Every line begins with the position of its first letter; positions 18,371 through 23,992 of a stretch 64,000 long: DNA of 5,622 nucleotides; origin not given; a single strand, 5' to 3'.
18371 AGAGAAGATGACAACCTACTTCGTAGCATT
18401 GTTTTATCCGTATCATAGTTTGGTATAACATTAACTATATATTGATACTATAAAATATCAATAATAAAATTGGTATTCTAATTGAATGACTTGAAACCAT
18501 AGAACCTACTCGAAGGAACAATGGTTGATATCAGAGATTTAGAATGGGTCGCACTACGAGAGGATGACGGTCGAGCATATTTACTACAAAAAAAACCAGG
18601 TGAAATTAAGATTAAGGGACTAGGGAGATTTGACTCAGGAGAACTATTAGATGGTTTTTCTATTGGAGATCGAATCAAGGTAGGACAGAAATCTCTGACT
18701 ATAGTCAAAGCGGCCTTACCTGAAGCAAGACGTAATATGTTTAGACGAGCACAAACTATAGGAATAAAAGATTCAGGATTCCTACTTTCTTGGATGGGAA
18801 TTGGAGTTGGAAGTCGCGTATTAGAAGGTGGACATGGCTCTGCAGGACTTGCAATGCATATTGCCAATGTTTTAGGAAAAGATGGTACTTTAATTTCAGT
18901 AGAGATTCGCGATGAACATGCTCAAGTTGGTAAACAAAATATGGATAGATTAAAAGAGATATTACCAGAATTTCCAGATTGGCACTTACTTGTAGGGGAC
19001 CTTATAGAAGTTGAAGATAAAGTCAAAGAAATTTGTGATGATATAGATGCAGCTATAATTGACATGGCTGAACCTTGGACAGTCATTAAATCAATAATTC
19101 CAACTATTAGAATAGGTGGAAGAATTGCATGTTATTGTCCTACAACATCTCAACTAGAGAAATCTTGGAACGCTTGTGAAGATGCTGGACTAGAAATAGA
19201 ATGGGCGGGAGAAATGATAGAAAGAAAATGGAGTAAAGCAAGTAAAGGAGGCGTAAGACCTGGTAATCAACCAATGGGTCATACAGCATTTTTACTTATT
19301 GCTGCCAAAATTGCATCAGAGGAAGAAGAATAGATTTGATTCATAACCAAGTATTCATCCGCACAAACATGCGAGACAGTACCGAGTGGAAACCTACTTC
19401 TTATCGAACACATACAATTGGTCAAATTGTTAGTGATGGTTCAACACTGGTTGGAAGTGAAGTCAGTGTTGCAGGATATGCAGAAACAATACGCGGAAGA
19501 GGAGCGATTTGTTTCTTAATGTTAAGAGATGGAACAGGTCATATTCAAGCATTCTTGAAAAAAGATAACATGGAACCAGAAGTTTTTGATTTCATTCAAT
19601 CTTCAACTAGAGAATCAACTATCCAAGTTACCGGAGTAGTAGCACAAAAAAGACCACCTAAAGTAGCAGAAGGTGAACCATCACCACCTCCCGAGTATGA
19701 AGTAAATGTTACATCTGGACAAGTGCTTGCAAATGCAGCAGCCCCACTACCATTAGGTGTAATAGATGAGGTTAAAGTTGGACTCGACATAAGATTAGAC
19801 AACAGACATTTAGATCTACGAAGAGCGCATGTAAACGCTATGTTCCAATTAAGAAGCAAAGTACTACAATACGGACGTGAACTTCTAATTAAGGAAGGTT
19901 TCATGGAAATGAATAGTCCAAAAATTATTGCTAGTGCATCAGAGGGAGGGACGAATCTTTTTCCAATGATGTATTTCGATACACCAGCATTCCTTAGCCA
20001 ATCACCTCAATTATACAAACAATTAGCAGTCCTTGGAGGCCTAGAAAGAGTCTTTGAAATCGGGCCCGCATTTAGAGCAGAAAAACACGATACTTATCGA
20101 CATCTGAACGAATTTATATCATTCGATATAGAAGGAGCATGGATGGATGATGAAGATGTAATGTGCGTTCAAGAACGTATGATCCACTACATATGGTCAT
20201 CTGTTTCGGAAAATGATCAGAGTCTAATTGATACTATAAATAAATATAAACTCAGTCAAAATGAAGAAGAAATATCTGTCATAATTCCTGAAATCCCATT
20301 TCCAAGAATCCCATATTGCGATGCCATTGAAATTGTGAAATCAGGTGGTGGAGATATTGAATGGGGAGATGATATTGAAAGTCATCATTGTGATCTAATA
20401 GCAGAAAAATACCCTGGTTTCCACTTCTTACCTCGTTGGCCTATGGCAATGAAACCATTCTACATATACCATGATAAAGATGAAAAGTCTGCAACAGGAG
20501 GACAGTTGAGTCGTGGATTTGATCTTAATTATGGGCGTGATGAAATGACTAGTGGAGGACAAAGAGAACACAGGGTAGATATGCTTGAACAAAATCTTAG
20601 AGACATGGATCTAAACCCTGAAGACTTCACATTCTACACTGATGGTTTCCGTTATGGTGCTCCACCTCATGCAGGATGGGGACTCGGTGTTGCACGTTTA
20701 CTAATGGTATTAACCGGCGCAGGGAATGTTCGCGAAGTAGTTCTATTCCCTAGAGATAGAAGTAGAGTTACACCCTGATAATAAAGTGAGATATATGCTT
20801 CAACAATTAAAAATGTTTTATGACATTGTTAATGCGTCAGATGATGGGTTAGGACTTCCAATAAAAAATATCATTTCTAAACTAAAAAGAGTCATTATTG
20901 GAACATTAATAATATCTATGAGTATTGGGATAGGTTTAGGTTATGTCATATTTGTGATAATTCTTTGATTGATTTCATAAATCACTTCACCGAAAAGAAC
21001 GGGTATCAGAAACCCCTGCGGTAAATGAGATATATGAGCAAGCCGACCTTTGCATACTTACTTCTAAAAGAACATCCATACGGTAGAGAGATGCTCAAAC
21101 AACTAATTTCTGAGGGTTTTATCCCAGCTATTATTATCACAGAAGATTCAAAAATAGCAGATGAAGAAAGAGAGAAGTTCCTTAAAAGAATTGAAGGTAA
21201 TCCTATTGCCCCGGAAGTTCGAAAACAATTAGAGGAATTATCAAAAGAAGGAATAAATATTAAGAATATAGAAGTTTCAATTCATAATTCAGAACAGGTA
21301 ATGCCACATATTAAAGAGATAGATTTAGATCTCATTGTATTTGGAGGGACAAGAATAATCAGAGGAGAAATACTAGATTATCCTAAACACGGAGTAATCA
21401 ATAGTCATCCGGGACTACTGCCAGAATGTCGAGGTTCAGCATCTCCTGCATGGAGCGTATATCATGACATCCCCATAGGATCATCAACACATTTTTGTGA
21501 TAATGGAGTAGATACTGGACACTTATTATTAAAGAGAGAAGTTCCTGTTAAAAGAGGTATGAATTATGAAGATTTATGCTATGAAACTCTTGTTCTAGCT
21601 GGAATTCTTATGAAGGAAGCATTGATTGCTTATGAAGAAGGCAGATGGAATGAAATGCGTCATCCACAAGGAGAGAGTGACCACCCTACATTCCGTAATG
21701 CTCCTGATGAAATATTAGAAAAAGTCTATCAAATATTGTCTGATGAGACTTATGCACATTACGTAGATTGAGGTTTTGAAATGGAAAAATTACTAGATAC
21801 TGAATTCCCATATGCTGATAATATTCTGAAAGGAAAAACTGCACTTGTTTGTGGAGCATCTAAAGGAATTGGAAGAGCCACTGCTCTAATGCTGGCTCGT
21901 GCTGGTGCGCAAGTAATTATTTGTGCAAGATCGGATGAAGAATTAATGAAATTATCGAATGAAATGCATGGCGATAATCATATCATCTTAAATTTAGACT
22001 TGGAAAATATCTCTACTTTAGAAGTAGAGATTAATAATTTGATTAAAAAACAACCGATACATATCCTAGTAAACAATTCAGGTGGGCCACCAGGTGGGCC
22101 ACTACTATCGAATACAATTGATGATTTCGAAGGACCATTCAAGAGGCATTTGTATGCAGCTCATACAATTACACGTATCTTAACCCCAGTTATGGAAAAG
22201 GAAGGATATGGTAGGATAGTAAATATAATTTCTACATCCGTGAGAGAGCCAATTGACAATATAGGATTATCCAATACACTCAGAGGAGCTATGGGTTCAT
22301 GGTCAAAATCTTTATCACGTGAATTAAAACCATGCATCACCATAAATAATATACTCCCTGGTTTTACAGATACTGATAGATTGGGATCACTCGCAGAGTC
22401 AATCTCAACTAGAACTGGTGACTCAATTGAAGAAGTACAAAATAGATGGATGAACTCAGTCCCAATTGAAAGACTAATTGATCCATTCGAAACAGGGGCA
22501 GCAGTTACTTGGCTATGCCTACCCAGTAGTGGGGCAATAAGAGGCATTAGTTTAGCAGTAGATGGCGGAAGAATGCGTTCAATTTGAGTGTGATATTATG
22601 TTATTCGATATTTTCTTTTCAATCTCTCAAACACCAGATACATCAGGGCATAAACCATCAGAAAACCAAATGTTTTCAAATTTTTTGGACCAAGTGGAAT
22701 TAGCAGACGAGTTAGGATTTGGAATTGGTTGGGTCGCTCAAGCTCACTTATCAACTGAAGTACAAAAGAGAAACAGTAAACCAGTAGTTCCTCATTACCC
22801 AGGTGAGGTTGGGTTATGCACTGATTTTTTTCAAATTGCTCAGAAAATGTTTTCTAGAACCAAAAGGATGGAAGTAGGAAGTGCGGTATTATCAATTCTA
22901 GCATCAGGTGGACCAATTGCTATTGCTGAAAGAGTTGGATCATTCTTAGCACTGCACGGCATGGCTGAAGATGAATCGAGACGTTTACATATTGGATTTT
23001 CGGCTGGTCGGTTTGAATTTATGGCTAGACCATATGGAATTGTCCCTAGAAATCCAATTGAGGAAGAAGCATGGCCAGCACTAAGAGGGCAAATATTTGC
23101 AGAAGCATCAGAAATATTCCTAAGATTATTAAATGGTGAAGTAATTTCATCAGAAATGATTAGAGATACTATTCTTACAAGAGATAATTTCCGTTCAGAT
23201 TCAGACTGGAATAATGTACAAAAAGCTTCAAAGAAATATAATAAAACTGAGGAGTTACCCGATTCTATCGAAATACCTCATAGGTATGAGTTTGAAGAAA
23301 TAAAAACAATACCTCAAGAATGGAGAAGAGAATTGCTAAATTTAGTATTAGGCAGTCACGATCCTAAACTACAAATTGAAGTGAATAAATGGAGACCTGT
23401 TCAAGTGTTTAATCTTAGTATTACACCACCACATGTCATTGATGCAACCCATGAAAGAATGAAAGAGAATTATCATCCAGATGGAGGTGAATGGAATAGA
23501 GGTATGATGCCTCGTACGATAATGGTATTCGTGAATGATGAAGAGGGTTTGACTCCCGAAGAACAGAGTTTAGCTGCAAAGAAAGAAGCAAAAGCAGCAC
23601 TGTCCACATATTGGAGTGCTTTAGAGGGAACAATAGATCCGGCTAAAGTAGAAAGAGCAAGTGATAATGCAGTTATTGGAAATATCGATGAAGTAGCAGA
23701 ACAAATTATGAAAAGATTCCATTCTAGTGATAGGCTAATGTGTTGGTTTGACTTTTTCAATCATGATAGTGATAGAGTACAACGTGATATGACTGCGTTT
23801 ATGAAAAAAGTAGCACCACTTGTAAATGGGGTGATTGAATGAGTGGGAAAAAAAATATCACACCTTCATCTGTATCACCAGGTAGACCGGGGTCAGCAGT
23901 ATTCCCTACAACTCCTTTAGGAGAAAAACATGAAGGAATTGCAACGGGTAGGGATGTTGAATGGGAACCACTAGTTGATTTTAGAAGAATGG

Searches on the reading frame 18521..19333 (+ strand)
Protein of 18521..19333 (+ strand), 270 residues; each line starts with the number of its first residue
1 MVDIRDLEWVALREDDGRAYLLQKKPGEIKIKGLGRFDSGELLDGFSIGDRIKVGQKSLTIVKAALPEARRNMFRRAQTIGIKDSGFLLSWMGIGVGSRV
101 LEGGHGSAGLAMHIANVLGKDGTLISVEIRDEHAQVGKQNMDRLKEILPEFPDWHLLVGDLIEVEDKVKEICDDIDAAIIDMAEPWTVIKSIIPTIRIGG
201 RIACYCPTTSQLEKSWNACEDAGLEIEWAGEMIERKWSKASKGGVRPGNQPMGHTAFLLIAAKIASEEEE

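Call 22: search_protein_families(library=ncbifam, proteins=[window:18521-19333:+], max_evalue=0.00001)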
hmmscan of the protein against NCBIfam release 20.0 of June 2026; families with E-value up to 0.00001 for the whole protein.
window:18521-19333:+ (270 aa): 0 families

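Call 30: search_protein_families(library=pfam, proteins=[window:18521-19333:+], max_evalue=0.0001)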
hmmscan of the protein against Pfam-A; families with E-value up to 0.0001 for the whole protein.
window:18521-19333:+ (270 aa): 1 family
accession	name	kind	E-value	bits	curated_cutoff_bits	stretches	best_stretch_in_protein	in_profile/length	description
PF08704.16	GCD14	-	2.2e-13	50.9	26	1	74-224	18-164/247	tRNA methyltransferase complex GCD14 subunit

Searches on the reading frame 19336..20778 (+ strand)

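Call 30: search_protein_families(library=pfam, proteins=[window:19336-20778:+], max_evalue=0.0001)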
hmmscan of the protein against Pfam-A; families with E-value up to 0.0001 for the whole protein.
window:19336-20778:+ (480 aa): 2 families
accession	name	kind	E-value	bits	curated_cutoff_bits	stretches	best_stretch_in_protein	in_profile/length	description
PF00152.25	tRNA-synt_2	-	6.2e-80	269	25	1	151-474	3-307/308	tRNA synthetases class II (D, K and N)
PF01336.31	tRNA_anti-codon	-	8.5e-10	38.9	27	1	43-130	1-74/75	OB-fold nucleic acid binding domain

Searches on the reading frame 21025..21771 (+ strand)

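Call 30: search_protein_families(library=pfam, proteins=[window:21025-21771:+], max_evalue=0.0001)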
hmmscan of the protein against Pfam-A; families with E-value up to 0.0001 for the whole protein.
window:21025-21771:+ (248 aa): 1 family
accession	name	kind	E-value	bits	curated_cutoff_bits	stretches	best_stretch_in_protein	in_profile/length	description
PF00551.24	Formyl_trans_N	-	1.3e-13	51.6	26.1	1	74-188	53-169/181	Formyl transferase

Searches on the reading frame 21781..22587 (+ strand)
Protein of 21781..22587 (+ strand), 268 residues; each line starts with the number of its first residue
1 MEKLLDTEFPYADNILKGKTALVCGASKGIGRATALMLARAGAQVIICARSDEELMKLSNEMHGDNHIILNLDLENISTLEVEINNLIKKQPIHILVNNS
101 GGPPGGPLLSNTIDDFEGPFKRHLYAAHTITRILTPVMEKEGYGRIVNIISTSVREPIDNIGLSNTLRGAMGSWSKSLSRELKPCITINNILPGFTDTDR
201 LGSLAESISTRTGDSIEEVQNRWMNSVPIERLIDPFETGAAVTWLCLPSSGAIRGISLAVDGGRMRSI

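Call 30: search_protein_families(library=pfam, proteins=[window:21781-22587:+], max_evalue=0.0001)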
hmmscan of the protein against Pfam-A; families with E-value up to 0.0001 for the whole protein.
window:21781-22587:+ (268 aa): 3 families
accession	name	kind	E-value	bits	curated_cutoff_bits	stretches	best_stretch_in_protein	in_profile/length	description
PF13561.12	adh_short_C2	-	3e-31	109.2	27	1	25-263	1-234/236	Enoyl-(Acyl carrier protein) reductase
PF00106.31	adh_short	-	1.5e-30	106.6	26.6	1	19-205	1-191/195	short chain dehydrogenase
PF02882.25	THF_DHG_CYH_C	-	2.7e-05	24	27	1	16-59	34-77/160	Tetrahydrofolate dehydrogenase/cyclohydrolase, NAD(P)-binding domain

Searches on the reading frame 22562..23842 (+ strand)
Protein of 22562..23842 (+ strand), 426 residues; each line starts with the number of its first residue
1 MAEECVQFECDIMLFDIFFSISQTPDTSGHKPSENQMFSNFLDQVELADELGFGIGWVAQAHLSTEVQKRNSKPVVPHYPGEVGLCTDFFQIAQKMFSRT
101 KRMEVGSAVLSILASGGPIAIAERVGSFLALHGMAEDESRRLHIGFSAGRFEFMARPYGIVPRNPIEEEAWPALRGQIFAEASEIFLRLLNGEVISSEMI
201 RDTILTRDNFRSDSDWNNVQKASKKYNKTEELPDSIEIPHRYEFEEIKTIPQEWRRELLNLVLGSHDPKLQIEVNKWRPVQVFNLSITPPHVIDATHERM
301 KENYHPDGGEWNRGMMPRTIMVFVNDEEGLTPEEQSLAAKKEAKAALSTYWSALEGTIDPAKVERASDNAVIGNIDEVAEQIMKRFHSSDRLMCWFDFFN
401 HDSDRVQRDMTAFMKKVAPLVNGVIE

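Call 30: search_protein_families(library=pfam, proteins=[window:22562-23842:+], max_evalue=0.0001)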
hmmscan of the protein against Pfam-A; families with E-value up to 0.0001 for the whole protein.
window:22562-23842:+ (426 aa): 1 family
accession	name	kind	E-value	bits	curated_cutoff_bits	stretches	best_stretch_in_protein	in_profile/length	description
PF00296.26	Bac_luciferase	-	5.8e-08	32.9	27.9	1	18-195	6-143/314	Luciferase-like monooxygenase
